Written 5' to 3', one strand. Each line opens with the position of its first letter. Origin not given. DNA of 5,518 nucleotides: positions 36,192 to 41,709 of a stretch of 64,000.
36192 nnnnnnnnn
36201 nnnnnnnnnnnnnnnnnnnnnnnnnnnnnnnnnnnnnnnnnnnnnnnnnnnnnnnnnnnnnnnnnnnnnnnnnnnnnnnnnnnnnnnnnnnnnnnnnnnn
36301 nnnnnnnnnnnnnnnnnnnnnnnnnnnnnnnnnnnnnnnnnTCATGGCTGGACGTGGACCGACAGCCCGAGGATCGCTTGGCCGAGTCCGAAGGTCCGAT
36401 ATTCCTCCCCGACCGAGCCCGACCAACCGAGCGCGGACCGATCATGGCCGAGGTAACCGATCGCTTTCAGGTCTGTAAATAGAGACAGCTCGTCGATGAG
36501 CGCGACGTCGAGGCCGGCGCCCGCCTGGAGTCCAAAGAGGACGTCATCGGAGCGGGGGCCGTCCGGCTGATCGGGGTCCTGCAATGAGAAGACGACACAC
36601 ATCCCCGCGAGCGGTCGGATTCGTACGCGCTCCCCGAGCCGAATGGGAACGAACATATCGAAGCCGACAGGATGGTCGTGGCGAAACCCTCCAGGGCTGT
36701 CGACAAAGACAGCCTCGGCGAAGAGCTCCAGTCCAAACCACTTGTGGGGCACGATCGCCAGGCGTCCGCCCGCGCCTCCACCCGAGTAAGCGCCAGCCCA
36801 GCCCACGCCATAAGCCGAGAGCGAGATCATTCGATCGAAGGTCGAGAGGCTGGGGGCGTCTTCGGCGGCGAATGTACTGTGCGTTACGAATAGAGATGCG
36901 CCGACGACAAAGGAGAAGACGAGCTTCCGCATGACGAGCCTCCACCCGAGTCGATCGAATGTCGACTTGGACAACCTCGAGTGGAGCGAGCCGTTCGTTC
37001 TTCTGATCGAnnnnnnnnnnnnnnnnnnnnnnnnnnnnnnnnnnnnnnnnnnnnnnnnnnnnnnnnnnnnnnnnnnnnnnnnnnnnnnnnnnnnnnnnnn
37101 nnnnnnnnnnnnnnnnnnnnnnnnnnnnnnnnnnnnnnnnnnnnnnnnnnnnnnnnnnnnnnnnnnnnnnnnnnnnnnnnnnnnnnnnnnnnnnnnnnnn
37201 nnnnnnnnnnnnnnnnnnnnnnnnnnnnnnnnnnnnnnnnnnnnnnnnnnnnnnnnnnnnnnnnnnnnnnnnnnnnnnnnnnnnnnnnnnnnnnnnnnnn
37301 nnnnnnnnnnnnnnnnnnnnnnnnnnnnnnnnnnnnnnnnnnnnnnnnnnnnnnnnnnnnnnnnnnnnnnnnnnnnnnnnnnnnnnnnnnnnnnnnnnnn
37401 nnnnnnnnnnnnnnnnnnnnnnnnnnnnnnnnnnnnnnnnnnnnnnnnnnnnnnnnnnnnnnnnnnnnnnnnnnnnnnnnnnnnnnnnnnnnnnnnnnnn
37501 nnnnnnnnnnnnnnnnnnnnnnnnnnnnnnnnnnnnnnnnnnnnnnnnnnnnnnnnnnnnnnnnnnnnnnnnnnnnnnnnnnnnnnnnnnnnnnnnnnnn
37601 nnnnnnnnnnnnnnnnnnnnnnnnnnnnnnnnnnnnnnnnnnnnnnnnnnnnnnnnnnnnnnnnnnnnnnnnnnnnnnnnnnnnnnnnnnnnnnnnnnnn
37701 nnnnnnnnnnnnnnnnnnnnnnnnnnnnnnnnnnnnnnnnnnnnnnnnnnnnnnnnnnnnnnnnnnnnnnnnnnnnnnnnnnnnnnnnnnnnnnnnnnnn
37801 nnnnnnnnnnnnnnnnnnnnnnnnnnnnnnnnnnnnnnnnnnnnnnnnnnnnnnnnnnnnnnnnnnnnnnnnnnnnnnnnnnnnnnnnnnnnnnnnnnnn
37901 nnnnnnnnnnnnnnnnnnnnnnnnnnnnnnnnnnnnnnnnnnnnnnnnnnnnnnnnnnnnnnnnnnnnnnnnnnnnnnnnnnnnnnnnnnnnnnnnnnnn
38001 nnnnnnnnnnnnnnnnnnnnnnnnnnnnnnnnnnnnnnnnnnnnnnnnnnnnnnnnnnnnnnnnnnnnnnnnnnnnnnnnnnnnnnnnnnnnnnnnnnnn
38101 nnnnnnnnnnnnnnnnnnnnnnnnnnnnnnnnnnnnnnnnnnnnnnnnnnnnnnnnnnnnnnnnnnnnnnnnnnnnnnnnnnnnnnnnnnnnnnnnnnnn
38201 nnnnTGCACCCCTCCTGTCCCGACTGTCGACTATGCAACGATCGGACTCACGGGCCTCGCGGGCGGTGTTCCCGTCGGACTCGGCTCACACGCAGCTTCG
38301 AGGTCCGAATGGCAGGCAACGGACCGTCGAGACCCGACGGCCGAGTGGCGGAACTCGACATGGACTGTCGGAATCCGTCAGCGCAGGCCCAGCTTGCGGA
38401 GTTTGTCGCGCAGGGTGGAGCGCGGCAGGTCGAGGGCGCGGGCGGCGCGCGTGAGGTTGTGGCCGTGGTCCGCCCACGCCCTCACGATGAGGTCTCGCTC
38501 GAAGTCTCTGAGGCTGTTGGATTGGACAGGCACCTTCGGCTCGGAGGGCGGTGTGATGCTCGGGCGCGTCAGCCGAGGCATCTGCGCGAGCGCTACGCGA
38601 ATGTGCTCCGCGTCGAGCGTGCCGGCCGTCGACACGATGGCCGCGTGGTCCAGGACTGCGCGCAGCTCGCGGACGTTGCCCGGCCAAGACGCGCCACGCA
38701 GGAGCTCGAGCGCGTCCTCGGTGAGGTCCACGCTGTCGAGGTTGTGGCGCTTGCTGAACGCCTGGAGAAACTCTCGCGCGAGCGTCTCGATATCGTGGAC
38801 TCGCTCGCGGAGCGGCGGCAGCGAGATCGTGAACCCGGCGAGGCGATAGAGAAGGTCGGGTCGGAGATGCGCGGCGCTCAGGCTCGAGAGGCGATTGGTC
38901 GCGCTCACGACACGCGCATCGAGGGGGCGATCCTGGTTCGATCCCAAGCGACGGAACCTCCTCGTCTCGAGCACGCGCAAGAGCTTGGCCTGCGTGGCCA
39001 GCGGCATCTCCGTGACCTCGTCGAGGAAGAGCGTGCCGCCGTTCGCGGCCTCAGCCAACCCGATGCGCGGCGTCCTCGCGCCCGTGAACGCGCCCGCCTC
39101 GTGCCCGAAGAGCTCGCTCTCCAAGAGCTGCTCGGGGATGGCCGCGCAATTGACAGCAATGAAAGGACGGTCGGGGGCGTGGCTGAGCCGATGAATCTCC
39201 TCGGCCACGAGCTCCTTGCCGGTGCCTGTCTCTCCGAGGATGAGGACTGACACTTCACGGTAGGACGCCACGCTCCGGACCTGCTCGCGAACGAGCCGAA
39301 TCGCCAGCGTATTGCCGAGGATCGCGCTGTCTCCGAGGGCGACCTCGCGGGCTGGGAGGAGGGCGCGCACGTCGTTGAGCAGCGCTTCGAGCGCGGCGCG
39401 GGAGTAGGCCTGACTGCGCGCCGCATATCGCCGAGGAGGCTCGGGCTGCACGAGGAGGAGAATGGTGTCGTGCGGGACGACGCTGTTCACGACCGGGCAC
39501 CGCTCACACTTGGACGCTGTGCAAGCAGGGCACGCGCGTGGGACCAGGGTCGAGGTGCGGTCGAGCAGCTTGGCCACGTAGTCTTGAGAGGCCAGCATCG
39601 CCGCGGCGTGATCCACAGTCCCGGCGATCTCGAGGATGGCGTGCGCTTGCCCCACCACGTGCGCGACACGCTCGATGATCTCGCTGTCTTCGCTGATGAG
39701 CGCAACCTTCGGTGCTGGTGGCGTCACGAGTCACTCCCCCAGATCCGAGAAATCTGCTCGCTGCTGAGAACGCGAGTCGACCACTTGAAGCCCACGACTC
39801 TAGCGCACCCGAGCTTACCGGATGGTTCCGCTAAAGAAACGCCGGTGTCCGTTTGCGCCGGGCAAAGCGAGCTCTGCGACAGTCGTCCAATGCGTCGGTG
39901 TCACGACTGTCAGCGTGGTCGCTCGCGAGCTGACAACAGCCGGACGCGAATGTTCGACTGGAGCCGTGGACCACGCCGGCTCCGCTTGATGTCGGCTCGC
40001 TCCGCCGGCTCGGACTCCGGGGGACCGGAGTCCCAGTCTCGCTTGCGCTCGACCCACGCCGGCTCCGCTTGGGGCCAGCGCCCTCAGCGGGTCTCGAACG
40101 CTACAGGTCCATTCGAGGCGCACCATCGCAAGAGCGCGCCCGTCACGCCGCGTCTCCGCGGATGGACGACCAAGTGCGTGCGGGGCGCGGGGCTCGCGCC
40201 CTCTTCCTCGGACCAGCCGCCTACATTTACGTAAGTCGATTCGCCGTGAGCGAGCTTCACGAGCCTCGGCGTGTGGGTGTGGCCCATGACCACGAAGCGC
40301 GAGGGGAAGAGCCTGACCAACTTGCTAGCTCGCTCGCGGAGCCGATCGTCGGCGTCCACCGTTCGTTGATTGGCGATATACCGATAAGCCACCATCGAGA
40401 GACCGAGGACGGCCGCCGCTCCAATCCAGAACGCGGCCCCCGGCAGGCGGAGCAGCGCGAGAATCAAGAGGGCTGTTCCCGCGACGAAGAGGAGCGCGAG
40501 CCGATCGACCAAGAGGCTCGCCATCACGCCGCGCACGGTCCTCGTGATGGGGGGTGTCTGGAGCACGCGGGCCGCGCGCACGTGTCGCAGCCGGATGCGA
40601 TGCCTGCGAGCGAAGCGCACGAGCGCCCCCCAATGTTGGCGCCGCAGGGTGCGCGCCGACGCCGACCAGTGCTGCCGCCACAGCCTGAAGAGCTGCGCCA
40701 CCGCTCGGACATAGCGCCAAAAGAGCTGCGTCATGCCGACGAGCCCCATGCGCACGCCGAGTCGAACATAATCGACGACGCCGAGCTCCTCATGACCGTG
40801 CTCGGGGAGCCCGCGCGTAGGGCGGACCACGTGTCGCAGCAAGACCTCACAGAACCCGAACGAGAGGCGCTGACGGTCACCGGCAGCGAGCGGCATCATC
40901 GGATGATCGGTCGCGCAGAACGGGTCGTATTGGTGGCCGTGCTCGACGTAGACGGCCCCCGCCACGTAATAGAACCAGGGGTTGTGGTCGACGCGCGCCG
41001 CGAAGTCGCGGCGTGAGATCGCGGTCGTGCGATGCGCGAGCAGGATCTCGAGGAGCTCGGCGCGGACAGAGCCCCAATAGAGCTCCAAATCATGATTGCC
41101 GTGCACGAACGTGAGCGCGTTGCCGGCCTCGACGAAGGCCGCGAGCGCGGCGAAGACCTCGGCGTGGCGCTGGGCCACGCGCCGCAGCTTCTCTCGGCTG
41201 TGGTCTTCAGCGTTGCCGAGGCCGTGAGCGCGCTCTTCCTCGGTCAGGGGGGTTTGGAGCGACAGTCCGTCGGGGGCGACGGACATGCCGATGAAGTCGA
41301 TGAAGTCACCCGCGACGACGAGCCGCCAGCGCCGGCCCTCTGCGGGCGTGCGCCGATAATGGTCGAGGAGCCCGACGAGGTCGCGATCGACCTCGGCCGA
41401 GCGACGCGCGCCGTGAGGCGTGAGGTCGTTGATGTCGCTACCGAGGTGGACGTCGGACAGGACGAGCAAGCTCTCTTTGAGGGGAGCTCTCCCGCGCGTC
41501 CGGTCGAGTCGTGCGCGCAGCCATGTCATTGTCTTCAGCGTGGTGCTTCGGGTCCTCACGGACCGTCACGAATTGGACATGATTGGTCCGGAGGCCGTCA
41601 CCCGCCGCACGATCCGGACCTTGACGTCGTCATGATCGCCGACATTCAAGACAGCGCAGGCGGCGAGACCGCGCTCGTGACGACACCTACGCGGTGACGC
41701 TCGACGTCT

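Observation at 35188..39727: Sigma-54 activator with a REC-like domain and a CxxC-x4-CxxC knuckle upstream of an operon of DUF4388-like protein, small outer-membrane beta-barrel and pentaheme cytochrome c lipoprotein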

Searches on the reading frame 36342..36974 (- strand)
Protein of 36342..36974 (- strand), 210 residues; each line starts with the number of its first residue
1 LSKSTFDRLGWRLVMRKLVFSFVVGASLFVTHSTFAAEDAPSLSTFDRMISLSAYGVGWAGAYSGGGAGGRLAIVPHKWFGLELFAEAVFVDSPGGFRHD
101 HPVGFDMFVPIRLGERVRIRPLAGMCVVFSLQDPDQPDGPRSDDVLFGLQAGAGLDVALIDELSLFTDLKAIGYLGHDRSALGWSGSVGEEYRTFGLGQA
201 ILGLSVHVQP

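Call 3: search_protein_families(library=pfam, proteins=[window:36342-36974:-], max_evalue=0.01)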
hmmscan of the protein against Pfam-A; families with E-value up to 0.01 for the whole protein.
window:36342-36974:- (210 aa): 0 families

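Call 4: search_protein_families(library=ncbifam, proteins=[window:36342-36974:-], max_evalue=0.01)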
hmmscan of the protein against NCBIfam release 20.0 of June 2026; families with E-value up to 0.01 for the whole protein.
window:36342-36974:- (210 aa): 0 families

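Call 21: find_homologous_proteins(query=window:36342-36932:-, max_evalue=0.001)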
Query window:36342-36932:- (196 aa): 8 proteins with E <= 0.001 among 723 candidates.
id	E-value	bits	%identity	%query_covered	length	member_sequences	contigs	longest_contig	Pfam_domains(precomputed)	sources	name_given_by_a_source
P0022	1.3e-125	435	100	100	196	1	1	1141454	-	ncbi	ncbi:MAG: hypothetical protein U0271_09440 [Polyangiaceae bacterium]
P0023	2.8e-90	319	71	99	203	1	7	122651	-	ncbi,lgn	-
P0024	8.3e-72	259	66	90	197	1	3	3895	-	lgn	-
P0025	5.5e-70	253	64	90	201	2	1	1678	-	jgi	jgi:hypothetical protein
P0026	1.4e-68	249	61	94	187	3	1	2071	-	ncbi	-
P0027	3.0e-57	212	53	98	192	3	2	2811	-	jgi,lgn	jgi:hypothetical protein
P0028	1.5e-48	183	49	83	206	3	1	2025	-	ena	-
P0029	2.6e-41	160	45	94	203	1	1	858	-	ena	-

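Call 23: find_encoding_contigs(protein=P0023, flank=10000, max_places=3)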
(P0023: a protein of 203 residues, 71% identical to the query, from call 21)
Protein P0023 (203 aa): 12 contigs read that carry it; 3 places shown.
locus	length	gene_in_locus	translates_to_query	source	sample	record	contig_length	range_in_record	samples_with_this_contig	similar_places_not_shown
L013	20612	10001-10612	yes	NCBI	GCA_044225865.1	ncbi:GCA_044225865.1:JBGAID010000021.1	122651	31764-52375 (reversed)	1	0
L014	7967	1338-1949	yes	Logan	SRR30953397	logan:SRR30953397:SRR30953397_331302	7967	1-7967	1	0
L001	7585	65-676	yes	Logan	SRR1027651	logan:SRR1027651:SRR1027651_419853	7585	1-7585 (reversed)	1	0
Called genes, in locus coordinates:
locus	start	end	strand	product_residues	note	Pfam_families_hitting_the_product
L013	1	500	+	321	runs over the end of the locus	-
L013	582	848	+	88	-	PF00384:Molybdopterin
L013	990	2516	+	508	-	PF00384:Molybdopterin, PF01568:Molydop_binding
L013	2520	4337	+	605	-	PF01257:2Fe-2S_thioredx, PF01512:Complex1_51K, PF10531:SLBB (weak), PF10589:NADH_4Fe-4S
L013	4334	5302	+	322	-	PF13510:Fer2_4, PF13237:Fer4_10 (faint), PF22117:Fer4_Nqo3 (weak), PF12838:Fer4_7, PF13187:Fer4_9 (weak), PF00037:Fer4 (weak), PF04879:Molybdop_Fe4S4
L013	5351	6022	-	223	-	PF07099:DUF1361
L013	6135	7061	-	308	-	-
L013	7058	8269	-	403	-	PF00196:GerE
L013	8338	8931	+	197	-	-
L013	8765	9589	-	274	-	-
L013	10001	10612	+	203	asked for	-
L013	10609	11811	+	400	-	-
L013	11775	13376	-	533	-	PF07394:DUF1501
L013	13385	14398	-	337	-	-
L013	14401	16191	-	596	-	-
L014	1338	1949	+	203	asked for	-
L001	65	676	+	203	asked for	-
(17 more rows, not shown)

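Call 33: predict_structure(alignment_id=A4)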
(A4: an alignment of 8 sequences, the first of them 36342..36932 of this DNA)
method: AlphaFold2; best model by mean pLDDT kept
length: 196 residues; sequences in the alignment: 8
mean_pLDDT: 80.8   pTM: 0.74
mean pLDDT of the five models: 80.8, 79.8, 79.7, 77.9, 77.6
residues with pLDDT >= 90: 100; 70-90: 45; 50-70: 22; < 50: 29
segments of 3 or more residues with pLDDT < 50: 14-24, 164-180
pLDDT, mean of each block of 10 residues (from residue 1): 52 47 63 96 86 96 94 88 88 97 97 88 73 92 97 94 49 45 87 92
secondary structure, 60 per line:
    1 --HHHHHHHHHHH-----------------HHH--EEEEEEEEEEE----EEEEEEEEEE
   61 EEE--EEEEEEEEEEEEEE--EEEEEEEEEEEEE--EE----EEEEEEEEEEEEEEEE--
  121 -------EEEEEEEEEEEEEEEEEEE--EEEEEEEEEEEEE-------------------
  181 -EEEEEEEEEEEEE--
elements in order: H3-13 E36-46 E51-63 E66-79 E82-94 E103-118 E128-146 E149-161 E182-194

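Call 80: search_protein_families(library=pfam, alignment_id=A2, max_evalue=10)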
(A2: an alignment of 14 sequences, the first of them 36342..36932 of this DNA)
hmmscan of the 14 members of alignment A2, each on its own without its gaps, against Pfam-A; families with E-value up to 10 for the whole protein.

A. member 1, window:36342-36932:- (196 aa): 0 families

B. families by the number of members that match (of 14 scanned): 2 families
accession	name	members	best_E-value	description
PF13505.12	OMP_b-brl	1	0.0057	Outer membrane protein beta-barrel domain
PF12581.13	DUF3756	1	0.09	Protein of unknown function (DUF3756)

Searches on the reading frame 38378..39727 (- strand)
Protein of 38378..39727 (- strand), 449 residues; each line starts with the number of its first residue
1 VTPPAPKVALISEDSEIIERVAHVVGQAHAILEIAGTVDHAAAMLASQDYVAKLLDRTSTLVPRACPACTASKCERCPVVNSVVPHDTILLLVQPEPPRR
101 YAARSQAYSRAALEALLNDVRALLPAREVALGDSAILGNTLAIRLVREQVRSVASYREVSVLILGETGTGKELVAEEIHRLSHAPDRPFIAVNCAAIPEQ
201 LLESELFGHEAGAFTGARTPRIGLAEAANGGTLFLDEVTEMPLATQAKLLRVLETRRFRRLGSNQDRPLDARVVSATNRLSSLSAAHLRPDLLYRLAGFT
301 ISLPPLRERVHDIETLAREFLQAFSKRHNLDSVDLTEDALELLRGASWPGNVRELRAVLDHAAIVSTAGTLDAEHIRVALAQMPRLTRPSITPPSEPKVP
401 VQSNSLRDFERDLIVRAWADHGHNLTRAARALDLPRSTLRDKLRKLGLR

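Call 3: search_protein_families(library=pfam, proteins=[window:38378-39727:-], max_evalue=0.01)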
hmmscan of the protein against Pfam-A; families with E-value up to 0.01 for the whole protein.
window:38378-39727:- (449 aa): 12 families
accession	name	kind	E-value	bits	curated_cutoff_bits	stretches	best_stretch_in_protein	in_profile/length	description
PF00158.32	Sigma54_activat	-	1.3e-60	204.3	20.2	1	137-301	2-167/168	Sigma-54 interaction domain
PF25601.1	AAA_lid_14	-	3.2e-19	69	27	1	307-383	1-77/87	AAA+ ATPase lid domain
PF14532.12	Sigma54_activ_2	-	1.4e-16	61.4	25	1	137-306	1-138/138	Sigma-54 interaction domain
PF07728.20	AAA_5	-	1.2e-11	45.2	22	1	161-295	2-138/139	AAA domain (dynein-related subfamily)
PF02954.25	HTH_8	-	5.8e-11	42.4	22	1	405-446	1-42/42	Bacterial regulatory protein, Fis family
PF13556.12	HTH_30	-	1.8e-05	24.9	27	1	415-446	5-36/59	PucR C-terminal helix-turn-helix domain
PF01078.27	Mg_chelatase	-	0.00013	21.9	20.3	0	216-279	93-158/207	Magnesium chelatase, subunit ChlI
PF20030.5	bpMoxR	-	0.00025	20.6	27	0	232-281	100-148/205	MoxR domain in the MoxR-vWA-beta-propeller ternary systems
PF00004.35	AAA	-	0.00038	21.4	21.2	1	161-292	1-122/131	ATPase family associated with various cellular activities (AAA)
PF13191.12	AAA_16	-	0.0015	19.5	32.6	1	143-264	9-129/167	AAA ATPase domain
PF07724.20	AAA_2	-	0.0091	16.5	27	0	158-257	3-103/166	AAA domain (Cdc48 subfamily)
PF13384.12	HTH_23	-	0.0094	16.2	24.6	0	413-442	9-36/50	Homeodomain-like domain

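Call 4: search_protein_families(library=ncbifam, proteins=[window:38378-39727:-], max_evalue=0.01)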
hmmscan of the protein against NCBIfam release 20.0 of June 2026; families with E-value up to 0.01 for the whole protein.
window:38378-39727:- (449 aa): 29 families (the best 25 are shown)
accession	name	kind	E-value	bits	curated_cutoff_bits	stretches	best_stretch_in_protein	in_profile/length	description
NF003451.0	PRK05022.1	equivalog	1.1e-87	294.9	476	1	130-449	186-511/512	nitric oxide reductase transcriptional regulator NorR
TIGR01817.1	nifA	equivalog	3.7e-84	283.4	528.85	1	126-389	188-453/534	nif-specific transcriptional activator NifA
NF041552.1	TF_PrdR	equivalog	1.9e-83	280.7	795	1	134-445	267-575/577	sigma-54 dependent transcriptional regulator PrdR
NF038308.1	RNA_repair_RtcR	equivalog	7.8e-82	275.8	650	1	126-447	172-517/530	RNA repair transcriptional activator RtcR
TIGR02915.1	PEP_resp_reg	equivalog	2.4e-80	270.5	502.6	1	113-448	119-444/445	PEP-CTERM-box response regulator transcription factor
NF008469.0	PRK11361.1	equivalog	3.4e-78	263.4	714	1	113-447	122-455/461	acetoacetate metabolism transcriptional regulator AtoC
NF050807.1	TransRegFlbDCaul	equivalog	4.4e-76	256.6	750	1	149-445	133-437/454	sigma-54-dependent transcriptional regulator FlbD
TIGR01818.1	ntrC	equivalog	5.5e-75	252.9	558.6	1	133-445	133-462/463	nitrogen regulation protein NR(I)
TIGR02329.1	propionate_PrpR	equivalog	1.1e-73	248.7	499.2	1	23-444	148-525/526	propionate catabolism operon regulatory protein PrpR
TIGR02974.1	phageshock_pspF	equivalog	1.2e-72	244.9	443.55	1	137-369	2-236/336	phage shock protein operon transcriptional activator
NF011953.0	PRK15424.1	equivalog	4e-69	233.6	703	1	133-445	218-533/538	propionate catabolism operon regulatory protein PrpR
NF011695.0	PRK15115.1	equivalog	6.3e-69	232.8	763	1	133-380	135-382/445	two-component system response regulator GlrR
NF011958.0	PRK15429.1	equivalog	7.3e-68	229.8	830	1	135-448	380-686/692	formate hydrogenlyase transcriptional activator FlhA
NF041946.1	LuxO_transreg_Vib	equivalog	1.4e-67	228.5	800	1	135-445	134-459/463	quorum-sensing sigma-54 dependent transcriptional regulator LuxO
NF041906.1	V4R_TF_MobR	exception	1.1e-65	222.1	999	1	137-445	235-543/544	phenol degradation transcriptional regulator MobR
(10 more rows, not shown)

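Call 10: find_encoding_contigs(protein=window:38378-39727:-, flank=10000, max_places=6)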
Protein window:38378-39727:- (449 aa): no gene with exactly this product is on record in the collection.

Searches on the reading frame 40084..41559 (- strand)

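Call 3: search_protein_families(library=pfam, proteins=[window:40084-41559:-], max_evalue=0.01)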
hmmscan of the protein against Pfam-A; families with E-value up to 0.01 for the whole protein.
window:40084-41559:- (491 aa): 2 families
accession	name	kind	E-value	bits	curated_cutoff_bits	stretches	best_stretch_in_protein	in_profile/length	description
PF00149.33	Metallophos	-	8.9e-05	23.4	21.5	1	31-222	3-131/191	Calcineurin-like phosphoesterase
PF12850.12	Metallophos_2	-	0.00029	21.3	27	0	420-458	108-144/154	Calcineurin-like phosphoesterase superfamily domain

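Call 4: search_protein_families(library=ncbifam, proteins=[window:40084-41559:-], max_evalue=0.01)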
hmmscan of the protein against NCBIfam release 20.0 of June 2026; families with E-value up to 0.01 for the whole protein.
window:40084-41559:- (491 aa): 2 families
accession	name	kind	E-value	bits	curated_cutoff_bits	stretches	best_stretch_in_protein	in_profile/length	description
NF003743.0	PRK05340.1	equivalog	0.0054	15.9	134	0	408-453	177-224/242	UDP-2,3-diacylglucosamine diphosphatase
NF053862.1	DS9_1_antiphage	equivalog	0.008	15.1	420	0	28-87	193-251/486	anti-phage phosphoesterase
